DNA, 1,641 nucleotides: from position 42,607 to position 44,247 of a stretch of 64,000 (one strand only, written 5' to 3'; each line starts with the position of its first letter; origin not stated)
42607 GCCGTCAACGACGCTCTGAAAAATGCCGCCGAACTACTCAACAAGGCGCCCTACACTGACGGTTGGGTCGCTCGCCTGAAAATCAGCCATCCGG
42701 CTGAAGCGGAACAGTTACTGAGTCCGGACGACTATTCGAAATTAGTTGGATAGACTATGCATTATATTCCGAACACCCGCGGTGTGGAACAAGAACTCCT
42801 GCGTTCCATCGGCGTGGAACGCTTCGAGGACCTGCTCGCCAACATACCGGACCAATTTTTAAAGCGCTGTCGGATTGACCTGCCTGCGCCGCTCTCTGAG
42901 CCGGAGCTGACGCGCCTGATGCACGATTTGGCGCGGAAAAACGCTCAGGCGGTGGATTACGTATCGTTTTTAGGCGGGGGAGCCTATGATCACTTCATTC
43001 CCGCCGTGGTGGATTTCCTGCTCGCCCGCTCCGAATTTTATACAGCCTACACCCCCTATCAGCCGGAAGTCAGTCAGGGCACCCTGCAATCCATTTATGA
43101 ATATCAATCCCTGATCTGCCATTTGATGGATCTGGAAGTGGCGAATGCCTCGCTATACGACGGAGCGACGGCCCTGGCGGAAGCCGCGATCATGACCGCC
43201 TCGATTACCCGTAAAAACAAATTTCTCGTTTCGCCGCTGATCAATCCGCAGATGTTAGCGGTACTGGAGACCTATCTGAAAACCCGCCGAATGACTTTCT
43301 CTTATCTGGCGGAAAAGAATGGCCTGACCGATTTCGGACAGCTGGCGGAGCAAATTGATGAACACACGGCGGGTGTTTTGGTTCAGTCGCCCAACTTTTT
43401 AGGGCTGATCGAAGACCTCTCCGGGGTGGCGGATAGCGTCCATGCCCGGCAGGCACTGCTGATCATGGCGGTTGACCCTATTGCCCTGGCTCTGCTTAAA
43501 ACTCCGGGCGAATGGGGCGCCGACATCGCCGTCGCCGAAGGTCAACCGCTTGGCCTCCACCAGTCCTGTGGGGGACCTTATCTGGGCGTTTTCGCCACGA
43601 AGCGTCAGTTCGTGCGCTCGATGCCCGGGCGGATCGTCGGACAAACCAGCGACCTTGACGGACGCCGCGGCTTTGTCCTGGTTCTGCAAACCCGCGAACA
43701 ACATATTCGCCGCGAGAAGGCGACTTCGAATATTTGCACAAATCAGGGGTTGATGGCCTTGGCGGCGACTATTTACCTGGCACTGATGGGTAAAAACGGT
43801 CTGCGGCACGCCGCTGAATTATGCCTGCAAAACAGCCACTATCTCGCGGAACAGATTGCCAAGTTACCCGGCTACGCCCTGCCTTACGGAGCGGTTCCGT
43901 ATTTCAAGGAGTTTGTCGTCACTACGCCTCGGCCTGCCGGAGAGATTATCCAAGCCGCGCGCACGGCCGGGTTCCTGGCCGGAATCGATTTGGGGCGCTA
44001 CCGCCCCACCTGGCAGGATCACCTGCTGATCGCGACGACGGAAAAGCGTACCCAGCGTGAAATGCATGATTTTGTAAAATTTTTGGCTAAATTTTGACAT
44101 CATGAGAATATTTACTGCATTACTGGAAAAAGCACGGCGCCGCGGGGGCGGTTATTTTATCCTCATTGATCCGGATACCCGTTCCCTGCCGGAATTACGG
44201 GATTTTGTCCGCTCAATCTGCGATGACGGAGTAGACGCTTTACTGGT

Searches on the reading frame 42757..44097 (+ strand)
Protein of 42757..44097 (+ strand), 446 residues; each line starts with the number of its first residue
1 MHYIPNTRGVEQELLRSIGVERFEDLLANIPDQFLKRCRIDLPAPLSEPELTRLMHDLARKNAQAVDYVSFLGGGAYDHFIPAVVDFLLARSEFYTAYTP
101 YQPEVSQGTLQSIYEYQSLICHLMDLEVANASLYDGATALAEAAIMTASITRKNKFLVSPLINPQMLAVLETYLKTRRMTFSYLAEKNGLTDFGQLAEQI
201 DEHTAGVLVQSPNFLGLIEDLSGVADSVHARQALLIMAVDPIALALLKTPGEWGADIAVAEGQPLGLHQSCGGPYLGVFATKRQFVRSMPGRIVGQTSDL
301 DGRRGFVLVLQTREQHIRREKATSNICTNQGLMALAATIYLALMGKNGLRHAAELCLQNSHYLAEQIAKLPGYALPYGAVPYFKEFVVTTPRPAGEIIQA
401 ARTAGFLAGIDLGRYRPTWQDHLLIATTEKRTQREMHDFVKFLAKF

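Call 3: search_protein_families(library=pfam, proteins=[window:42757-44097:+], max_evalue=0.01)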
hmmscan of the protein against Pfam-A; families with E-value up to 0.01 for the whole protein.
window:42757-44097:+ (446 aa): 4 families
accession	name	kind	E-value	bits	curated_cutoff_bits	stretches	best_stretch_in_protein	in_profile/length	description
PF02347.22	GDC-P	-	1.6e-125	419.8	26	1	2-442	2-428/429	Glycine cleavage system P-protein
PF00155.27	Aminotran_1_2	-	0.00028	20.6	19.7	1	111-213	42-156/361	Aminotransferase class I and II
PF01053.26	Cys_Met_Meta_PP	-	0.00043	19.4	27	0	126-259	57-193/381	Cys/Met metabolism PLP-dependent enzyme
PF00266.25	Aminotran_5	-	0.0096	15.4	21.5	0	185-375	121-299/371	Aminotransferase class-V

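Call 4: search_protein_families(library=ncbifam, proteins=[window:42757-44097:+], max_evalue=0.01)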
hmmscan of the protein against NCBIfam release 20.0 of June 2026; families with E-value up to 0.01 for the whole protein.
window:42757-44097:+ (446 aa): 7 families
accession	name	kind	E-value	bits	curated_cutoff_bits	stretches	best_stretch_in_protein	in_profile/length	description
NF001696.0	PRK00451.1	equivalog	9e-182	604.9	364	1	1-445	2-444/447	aminomethyl-transferring glycine dehydrogenase subunit GcvPA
TIGR00461.1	gcvP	equivalog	4.5e-80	269.6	859.2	1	11-441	10-423/939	aminomethyl-transferring glycine dehydrogenase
NF003346.0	PRK04366.1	equivalog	4.7e-26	91.5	441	1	27-444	36-449/487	aminomethyl-transferring glycine dehydrogenase subunit GcvPB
NF004650.0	PRK05994.1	equivalog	0.0013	17.6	667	1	186-260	131-205/427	O-acetylhomoserine aminocarboxypropyltransferase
NF005758.0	PRK07582.1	equivalog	0.0015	17.4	440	1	165-261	96-195/372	cystathionine gamma-lyase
TIGR03812.1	tyr_de_CO2_Arch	equivalog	0.0022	16.9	299.4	1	307-370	246-309/375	tyrosine decarboxylase MfnA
TIGR01977.1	am_tr_V_EF2568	hypoth_equivalog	0.0057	15.7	377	1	108-236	41-171/376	cysteine desulfurase family protein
